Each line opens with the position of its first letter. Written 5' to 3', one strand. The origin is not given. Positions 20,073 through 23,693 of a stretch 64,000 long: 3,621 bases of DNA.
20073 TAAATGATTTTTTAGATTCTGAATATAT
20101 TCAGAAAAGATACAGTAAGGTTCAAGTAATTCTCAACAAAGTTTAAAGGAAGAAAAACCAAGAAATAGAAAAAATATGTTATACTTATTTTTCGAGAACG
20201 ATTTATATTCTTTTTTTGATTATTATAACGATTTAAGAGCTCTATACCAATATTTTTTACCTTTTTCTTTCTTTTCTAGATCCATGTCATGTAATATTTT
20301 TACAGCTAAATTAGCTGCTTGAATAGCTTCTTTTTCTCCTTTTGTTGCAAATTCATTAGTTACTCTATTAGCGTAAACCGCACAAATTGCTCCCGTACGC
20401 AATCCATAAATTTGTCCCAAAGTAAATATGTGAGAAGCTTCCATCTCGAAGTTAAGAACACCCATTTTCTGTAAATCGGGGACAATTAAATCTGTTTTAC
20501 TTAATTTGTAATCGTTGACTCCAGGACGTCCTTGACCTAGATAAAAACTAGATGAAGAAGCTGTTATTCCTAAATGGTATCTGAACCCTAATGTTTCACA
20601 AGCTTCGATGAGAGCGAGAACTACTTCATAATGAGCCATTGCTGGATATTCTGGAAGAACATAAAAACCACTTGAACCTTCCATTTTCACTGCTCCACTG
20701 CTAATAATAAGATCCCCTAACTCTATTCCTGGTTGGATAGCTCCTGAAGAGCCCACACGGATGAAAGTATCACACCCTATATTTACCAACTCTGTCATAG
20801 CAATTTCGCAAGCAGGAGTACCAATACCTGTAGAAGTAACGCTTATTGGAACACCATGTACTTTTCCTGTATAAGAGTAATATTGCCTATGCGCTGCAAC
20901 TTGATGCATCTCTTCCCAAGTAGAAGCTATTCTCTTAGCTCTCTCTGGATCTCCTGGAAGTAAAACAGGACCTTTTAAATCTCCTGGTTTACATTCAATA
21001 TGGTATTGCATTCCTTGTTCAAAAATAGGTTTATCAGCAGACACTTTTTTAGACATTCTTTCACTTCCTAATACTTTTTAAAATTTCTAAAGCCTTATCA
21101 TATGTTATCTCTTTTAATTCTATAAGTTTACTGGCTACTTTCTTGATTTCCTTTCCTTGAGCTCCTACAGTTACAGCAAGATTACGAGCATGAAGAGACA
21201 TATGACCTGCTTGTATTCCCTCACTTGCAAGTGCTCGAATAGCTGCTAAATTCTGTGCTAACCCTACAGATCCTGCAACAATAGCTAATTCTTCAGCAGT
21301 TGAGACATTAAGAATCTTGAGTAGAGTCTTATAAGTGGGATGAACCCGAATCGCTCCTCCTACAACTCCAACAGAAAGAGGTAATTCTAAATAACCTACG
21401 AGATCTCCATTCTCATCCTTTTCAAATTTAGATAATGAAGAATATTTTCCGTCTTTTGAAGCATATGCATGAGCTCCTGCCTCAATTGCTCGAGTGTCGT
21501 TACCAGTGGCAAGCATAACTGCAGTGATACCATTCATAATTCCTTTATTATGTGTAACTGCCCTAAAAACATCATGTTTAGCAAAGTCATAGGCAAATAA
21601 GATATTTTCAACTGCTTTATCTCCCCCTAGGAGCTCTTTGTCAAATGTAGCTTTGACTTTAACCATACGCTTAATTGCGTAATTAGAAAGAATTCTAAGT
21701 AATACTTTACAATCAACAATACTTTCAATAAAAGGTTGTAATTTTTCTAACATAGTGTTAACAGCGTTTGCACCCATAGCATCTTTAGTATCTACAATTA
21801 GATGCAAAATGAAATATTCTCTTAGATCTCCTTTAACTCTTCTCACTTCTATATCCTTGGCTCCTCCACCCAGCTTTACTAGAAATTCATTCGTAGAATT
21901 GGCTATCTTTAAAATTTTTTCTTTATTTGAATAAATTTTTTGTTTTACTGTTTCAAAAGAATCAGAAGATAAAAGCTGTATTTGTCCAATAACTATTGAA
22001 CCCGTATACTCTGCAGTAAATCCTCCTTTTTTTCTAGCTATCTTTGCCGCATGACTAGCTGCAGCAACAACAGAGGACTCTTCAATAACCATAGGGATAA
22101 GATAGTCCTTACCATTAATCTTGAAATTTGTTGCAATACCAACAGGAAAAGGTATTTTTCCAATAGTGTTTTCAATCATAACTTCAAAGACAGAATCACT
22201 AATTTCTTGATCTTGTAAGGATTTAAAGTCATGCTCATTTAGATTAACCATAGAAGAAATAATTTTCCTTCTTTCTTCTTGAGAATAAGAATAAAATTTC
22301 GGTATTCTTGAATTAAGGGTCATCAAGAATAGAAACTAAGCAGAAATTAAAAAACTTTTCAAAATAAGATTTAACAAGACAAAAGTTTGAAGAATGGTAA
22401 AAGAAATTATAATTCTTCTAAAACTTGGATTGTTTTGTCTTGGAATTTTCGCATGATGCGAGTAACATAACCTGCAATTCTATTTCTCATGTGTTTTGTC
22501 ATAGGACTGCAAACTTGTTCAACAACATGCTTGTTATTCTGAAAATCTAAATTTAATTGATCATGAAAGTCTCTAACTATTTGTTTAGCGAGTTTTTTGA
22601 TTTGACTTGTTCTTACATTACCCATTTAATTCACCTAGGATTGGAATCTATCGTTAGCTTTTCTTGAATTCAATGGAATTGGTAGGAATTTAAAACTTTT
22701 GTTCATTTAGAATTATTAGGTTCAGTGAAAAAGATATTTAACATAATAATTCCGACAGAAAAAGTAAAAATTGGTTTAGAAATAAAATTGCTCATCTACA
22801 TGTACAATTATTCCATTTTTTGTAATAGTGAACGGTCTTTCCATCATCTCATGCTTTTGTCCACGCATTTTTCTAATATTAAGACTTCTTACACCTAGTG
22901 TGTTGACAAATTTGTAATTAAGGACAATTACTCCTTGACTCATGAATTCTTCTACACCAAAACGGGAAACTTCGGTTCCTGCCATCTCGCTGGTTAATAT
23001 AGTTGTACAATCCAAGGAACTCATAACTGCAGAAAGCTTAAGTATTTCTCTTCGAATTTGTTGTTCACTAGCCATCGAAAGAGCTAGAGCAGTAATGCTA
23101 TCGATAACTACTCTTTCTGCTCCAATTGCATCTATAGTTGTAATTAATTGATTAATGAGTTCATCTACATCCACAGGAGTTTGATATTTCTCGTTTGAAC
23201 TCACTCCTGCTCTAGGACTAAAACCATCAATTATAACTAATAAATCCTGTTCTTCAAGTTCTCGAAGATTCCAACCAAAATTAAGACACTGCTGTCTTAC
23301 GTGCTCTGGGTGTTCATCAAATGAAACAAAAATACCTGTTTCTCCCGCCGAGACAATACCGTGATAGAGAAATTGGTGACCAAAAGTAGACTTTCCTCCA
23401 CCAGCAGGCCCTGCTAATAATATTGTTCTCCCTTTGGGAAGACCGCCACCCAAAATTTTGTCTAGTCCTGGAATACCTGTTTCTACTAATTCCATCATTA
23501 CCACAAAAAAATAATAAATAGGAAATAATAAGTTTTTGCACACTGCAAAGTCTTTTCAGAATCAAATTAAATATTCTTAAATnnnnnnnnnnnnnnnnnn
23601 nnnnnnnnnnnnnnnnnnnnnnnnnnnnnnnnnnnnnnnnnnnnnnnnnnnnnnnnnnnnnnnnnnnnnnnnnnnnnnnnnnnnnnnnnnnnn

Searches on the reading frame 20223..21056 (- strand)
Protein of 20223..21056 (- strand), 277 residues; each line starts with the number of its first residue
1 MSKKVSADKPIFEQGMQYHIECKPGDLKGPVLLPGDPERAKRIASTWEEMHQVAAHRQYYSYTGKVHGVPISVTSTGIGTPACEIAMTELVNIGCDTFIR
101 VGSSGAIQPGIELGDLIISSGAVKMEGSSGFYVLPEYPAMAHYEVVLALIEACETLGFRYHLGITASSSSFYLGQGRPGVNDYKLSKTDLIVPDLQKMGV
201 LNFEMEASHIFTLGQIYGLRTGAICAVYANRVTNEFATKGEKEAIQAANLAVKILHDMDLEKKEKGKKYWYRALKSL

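Call 3: search_protein_families(library=pfam, proteins=[window:20223-21056:-], max_evalue=0.1)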
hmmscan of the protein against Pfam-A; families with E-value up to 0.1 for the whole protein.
window:20223-21056:- (277 aa): 1 family
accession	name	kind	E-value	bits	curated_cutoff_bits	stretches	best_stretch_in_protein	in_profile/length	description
PF01048.26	PNP_UDP_1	-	2.4e-37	129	25.1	1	31-255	3-232/233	Phosphorylase superfamily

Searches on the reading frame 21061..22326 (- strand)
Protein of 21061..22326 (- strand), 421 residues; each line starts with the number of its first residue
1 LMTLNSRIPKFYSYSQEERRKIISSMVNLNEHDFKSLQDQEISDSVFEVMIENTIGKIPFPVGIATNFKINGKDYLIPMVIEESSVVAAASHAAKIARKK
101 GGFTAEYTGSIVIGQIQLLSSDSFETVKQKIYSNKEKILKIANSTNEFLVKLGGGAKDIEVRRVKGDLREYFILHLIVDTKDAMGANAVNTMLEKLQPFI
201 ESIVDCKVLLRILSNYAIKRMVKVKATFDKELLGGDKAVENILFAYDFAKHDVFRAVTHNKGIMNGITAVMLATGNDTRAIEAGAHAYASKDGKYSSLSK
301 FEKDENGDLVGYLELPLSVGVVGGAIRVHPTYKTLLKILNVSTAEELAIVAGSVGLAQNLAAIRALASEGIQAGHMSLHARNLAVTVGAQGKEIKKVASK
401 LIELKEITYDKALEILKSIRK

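Call 3: search_protein_families(library=pfam, proteins=[window:21061-22326:-], max_evalue=0.1)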
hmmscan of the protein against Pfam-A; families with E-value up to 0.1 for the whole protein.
window:21061-22326:- (421 aa): 1 family
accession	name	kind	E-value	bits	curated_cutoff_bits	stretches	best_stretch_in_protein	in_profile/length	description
PF00368.23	HMG-CoA_red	-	2.4e-110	369.5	27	1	17-380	3-368/368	Hydroxymethylglutaryl-coenzyme A reductase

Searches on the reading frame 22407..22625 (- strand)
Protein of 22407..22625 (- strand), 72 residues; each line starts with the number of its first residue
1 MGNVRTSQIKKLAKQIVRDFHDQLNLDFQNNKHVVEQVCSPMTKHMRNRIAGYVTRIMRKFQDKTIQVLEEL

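Call 3: search_protein_families(library=pfam, proteins=[window:22407-22625:-], max_evalue=0.1)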
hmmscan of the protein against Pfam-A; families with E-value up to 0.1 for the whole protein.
window:22407-22625:- (72 aa): 3 families
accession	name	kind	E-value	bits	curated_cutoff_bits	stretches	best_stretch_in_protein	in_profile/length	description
PF00833.23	Ribosomal_S17e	-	4.3e-20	72.3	22.8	1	1-66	1-66/122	Ribosomal S17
PF08702.15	Fib_alpha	-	0.028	15.1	29.9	1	7-71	48-109/143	Fibrinogen alpha/beta chain family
PF08161.18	RRP12_HEAT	-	0.07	12.9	26.8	1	8-62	35-89/290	Ribosomal RNA-processing protein 12, HEAT repeats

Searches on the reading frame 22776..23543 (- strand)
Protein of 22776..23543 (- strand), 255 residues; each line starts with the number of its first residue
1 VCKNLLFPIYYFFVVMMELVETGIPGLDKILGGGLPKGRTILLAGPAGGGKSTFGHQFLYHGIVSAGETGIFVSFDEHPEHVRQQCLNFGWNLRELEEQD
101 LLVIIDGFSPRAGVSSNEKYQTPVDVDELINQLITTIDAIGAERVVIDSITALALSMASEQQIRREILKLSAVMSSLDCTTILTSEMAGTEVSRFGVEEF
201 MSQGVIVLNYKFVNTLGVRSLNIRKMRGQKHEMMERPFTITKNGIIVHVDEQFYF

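Call 3: search_protein_families(library=pfam, proteins=[window:22776-23543:-], max_evalue=0.1)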
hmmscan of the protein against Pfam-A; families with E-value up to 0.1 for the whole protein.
window:22776-23543:- (255 aa): 10 families
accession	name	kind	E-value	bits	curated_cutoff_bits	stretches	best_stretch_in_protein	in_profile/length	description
PF06745.19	ATPase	-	7.9e-75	251.6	26.6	1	20-250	1-229/231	KaiC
PF13481.12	AAA_25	-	1.2e-06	28.7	27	1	18-183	13-186/195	AAA domain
PF00154.27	RecA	-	0.00015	21.8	27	1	17-74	30-87/262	recA bacterial DNA recombination protein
PF05729.18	NACHT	-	0.00018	21.8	26.7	0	76-135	63-115/167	NACHT domain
PF05625.17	PAXNEB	-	0.00083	18.9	28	1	19-83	18-82/366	PAXNEB protein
PF03796.21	DnaB_C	-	0.0017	18.2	27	1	20-88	2-69/255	DnaB-like helicase C terminal domain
PF23365.1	DUF7090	-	0.0022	18.2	27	1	36-184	15-158/192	Family of unknown function (DUF7090)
PF13173.12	AAA_14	-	0.056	13.9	27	0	39-106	3-69/129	AAA domain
PF23442.1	DUF7125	-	0.059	12.9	29.1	0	19-50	3-34/207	Family of unknown function (DUF7125)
PF13479.12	AAA_24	-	0.065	13.5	27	0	38-153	2-76/195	AAA domain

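Call 4: search_protein_families(library=ncbifam, proteins=[window:22776-23543:-], max_evalue=0.1)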
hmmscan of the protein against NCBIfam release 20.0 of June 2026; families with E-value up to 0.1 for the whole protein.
window:22776-23543:- (255 aa): 19 families
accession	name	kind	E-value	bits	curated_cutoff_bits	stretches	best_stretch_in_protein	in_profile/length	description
NF006799.0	PRK09302.1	equivalog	7.6e-61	206.2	408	1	18-247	11-238/515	circadian clock protein KaiC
TIGR03877.1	thermo_KaiC_1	hypoth_equivalog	8.2e-56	189.2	307.25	1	18-251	2-236/238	KaiC domain-containing protein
TIGR02655.1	circ_KaiC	equivalog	2.1e-46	158.6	546.25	1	20-247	3-228/484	circadian clock protein KaiC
TIGR03880.1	KaiC_arch_3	hypoth_equivalog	9.5e-41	139.8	249.45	1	23-250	1-220/224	KaiC domain-containing protein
TIGR03881.1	KaiC_arch_4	hypoth_equivalog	9.5e-32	110.5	247.8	1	20-241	3-221/231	KaiC domain-containing protein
NF052589.1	ArlH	equivalog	7.9e-15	55.2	215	1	26-234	8-208/229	archaellum protein ArlH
NF004723.0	PRK06067.1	subfamily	4.5e-11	42.7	194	1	17-232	13-218/243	flagellar accessory protein FlaH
NF006320.0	PRK08533.1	equivalog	6e-08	32.6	215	1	26-208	12-183/230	flagellar accessory protein FlaH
TIGR03878.1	thermo_KaiC_2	hypoth_equivalog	1.9e-07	30.7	232.2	1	33-186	31-174/259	KaiC domain-containing protein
TIGR00416.1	sms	equivalog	9.1e-06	24.7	403.05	1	20-155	76-184/454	DNA repair protein RadA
TIGR02012.1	tigrfam_recA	equivalog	8.8e-05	22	325.3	1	17-59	33-76/321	recombinase RecA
TIGR03600.1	phage_DnaB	exception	0.0026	16.8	498.65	1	20-86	177-242/421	phage replicative helicase, DnaB family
NF003301.0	PRK04301.1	equivalog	0.0034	16.6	259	1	20-58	83-121/316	DNA repair and recombination protein RadA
TIGR02237.1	recomb_radB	equivalog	0.0083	16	172.4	0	27-56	1-30/210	DNA repair and recombination protein RadB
NF004469.0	PRK05800.1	equivalog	0.011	15.4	161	0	129-192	63-130/173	bifunctional adenosylcobinamide kinase/adenosylcobinamide-phosphate guanylyltransferase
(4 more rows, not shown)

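Call 43: search_solved_structures(query=window:22776-23495:-, max_evalue=1e-10)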
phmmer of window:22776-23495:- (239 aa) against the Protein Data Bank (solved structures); distinct sequences matched with E-value up to 1e-10: 47.
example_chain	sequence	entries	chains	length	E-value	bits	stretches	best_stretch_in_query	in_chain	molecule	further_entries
8zn5_B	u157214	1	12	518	1.1e-62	214.7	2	2-227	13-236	KaiC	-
5jwq_A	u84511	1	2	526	7.2e-58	198.9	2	4-230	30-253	Circadian clock protein kinase KaiC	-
7dy1_A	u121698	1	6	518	2.6e-57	197.1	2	4-230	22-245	Circadian clock protein kinase KaiC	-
4o0m_A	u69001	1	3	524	2.8e-57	197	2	4-230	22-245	Circadian clock protein kinase KaiC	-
7x1z_A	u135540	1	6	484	4.9e-56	193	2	5-231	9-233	Circadian clock oscillator protein KaiC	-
8zn6_F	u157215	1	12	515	4.9e-56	192.9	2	4-231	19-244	KaiC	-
3s1a_A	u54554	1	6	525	7.1e-56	192.4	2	5-231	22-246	Circadian clock protein kinase kaiC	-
9ofh_A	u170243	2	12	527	7.2e-56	192.4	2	5-231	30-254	Circadian clock oscillator protein KaiC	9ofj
8jon_A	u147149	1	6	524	1.1e-55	191.8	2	4-231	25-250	Circadian clock oscillator protein KaiC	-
7s65_A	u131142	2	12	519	1.7e-55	191.2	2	5-231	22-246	Circadian clock protein kinase KaiC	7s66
8zn7_D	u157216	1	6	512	1.9e-55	191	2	4-231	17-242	KaiC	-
7dyi_A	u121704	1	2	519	3e-55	190.4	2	5-231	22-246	Circadian clock protein kinase KaiC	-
3k0c_A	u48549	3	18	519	4.1e-55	190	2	5-231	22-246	Circadian clock protein kinase KaiC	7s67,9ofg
3k09_A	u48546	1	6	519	4.3e-55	189.9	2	5-231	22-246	Circadian clock protein kinase kaiC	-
7x1y_A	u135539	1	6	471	6.3e-55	189.3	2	5-231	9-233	Circadian clock oscillator protein KaiC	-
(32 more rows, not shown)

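Call 66: search_protein_families(library=padloc, proteins=[window:22776-23495:-], max_evalue=0.01)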
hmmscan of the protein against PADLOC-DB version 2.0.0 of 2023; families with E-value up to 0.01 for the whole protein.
window:22776-23495:- (239 aa): 1 family
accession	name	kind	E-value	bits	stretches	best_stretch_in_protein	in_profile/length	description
PDLC04140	mad8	-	2.1e-05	22.2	1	19-126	24-116/314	mads_8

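Call 69: find_homologous_proteins(query=window:22776-23495:-, max_evalue=1e-30)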
Query window:22776-23495:- (239 aa): 191 proteins with E <= 1e-30 among 1233 candidates; the best 120 are listed.
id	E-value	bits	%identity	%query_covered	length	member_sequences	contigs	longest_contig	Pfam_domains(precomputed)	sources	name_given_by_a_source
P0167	1.5e-152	523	100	100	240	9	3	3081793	PF06745.20,PF23442.2,PF13481.13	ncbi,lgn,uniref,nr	ncbi:MAG: AAA family ATPase [Candidatus Heimdallarchaeum aukensis]|uniref:AAA family ATPase n=1 Tax=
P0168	1.2e-123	429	81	100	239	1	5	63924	PF06745.20,PF23442.2,PF00154.28,PF13481.13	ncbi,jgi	ncbi:MAG: ATPase domain-containing protein [Candidatus Heimdallarchaeaceae archaeon]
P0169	1.6e-123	428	81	100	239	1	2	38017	PF06745.20,PF23442.2,PF00154.28,PF13481.13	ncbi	ncbi:MAG: ATPase domain-containing protein [Candidatus Heimdallarchaeaceae archaeon]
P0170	3.0e-121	421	80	100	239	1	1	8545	PF06745.20,PF23442.2,PF00154.28,PF13481.13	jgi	jgi:KaiC/GvpD/RAD55 family RecA-like ATPase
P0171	4.5e-121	421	81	100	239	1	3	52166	PF06745.20,PF23442.2,PF00154.28,PF13481.13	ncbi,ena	ncbi:MAG: ATPase domain-containing protein [Candidatus Heimdallarchaeaceae archaeon]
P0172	6.1e-121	420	80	100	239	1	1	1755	PF06745.20,PF23442.2,PF00154.28,PF13481.13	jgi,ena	-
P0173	7.3e-121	420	79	100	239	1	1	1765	PF06745.20,PF23442.2,PF00154.28,PF13481.13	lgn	-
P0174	1.7e-120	419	80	100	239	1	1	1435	PF06745.20,PF23442.2,PF00154.28,PF13481.13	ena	-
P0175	1.9e-120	418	79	100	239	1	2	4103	PF06745.20,PF23442.2,PF00154.28,PF13481.13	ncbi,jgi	ncbi:MAG: ATPase domain-containing protein [Candidatus Heimdallarchaeaceae archaeon]|jgi:KaiC/GvpD/R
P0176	3.7e-120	417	80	100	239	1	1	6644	PF06745.20,PF23442.2,PF00154.28,PF13481.13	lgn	-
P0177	5.8e-120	417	79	100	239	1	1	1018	PF06745.20,PF23442.2,PF00154.28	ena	-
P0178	1.0e-119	416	79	100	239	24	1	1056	PF06745.20,PF23442.2,PF00154.28,PF13481.13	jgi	jgi:KaiC/GvpD/RAD55 family RecA-like ATPase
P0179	1.0e-119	416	80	100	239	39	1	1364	PF06745.20,PF23442.2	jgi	-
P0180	1.2e-119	416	80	100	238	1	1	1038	PF06745.20,PF00154.28,PF13481.13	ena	-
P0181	1.8e-119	415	79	100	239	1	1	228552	PF06745.20,PF23442.2,PF00154.28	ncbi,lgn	-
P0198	2.4e-87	310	64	98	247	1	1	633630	PF06745.20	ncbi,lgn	-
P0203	1.3e-85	304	60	100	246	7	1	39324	PF06745.20,PF00154.28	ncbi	ncbi:MAG: ATPase domain-containing protein [Candidatus Kariarchaeaceae archaeon]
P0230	1.6e-77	278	56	100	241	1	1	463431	PF06745.20,PF07088.17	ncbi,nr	ncbi:MAG: circadian clock protein KaiC [Candidatus Heimdallarchaeota archaeon]|nr:circadian clock pr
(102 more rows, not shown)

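Call 70: find_encoding_contigs(protein=P0203, flank=6000, max_places=1)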
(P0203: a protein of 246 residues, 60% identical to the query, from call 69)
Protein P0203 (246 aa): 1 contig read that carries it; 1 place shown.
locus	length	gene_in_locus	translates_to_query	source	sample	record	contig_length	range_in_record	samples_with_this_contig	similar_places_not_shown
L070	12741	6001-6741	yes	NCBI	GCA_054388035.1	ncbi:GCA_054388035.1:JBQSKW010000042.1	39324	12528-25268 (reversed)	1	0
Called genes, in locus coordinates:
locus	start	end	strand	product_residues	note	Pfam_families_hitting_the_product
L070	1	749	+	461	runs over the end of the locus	-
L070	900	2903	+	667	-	PF06739:SBBP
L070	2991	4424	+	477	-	-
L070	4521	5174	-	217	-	PF03357:Snf7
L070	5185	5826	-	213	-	PF03357:Snf7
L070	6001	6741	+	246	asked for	PF00154:RecA_N (weak), PF06745:ATPase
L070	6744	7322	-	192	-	PF01928:CYTH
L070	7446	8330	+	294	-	PF01791:DeoC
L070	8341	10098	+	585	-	PF02730:AFOR_N, PF01314:AFOR_C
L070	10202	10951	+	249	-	PF06745:ATPase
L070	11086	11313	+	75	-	PF00833:Ribosomal_S17e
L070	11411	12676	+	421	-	PF00368:HMG-CoA_red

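Call 71: find_encoding_contigs(protein=P0230, flank=6000, max_places=1)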
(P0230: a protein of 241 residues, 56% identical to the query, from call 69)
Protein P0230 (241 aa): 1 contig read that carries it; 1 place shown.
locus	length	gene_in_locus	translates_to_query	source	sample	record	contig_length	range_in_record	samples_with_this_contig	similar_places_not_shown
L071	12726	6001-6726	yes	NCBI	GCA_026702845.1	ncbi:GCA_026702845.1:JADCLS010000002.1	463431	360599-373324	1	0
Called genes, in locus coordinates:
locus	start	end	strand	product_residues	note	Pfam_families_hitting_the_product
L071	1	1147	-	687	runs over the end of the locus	-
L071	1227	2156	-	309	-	-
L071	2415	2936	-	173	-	PF03061:4HBT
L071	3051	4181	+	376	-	-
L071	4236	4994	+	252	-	-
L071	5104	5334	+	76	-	PF01037:AsnC_trans_reg, PF22482:AsnC_trans_reg_3 (weak)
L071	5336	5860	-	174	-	-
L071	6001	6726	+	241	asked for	PF06745:ATPase, PF07088:GvpD_P-loop (weak)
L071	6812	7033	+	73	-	PF00833:Ribosomal_S17e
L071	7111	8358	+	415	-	PF00368:HMG-CoA_red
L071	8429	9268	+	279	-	PF12849:PBP_like_2, PF13531:SBP_bac_11 (weak)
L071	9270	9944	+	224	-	PF00528:BPD_transp_1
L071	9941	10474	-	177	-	PF07920:DUF1684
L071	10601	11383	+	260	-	PF01048:PNP_UDP_1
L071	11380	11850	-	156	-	PF09895:DUF2122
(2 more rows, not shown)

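Call 72: find_encoding_contigs(protein=P0198, flank=6000, max_places=1)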
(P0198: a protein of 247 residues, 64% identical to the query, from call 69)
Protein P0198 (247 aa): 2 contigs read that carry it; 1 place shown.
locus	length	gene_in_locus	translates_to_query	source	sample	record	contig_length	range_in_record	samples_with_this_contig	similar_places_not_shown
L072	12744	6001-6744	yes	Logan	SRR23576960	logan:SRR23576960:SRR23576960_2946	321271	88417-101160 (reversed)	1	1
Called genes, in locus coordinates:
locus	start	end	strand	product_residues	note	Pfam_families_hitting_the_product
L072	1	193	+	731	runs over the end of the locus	-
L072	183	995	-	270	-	PF01416:PseudoU_synth_1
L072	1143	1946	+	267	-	-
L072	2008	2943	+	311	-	PF03215:Rad17 (faint), PF05496:RuvB_N, PF00004:AAA, PF13177:DNA_pol3_delta2, PF21960:RCF1-5-like_lid (faint), PF25361:AAA_lid_RFC1 (weak), PF08542:Rep_fac_C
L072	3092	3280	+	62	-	PF00833:Ribosomal_S17e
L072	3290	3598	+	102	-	PF00338:Ribosomal_S10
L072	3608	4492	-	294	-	PF04240:Caroten_synth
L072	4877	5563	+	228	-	PF25212:HVO_A0114 (weak)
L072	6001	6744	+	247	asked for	PF06745:ATPase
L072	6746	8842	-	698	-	PF16900:REPA_OB_2 (faint), PF01336:tRNA_anti-codon (faint), PF17244:CDC24_OB3 (faint), PF16686:POT1PC (faint), PF08646:Rep_fac-A_C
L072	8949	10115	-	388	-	PF21238:Pus10_C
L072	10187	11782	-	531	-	PF00149:Metallophos, PF04042:DNA_pol_E_B, PF12850:Metallophos_2 (faint)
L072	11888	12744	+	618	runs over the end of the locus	PF04068:Fer4_RLI, PF12837:Fer4_6 (faint), PF00037:Fer4 (weak), PF00005:ABC_tran, PF02463:SMC_N (weak), PF13555:AAA_29 (faint), PF13175:AAA_15 (faint), PF00005:ABC_tran, +1 more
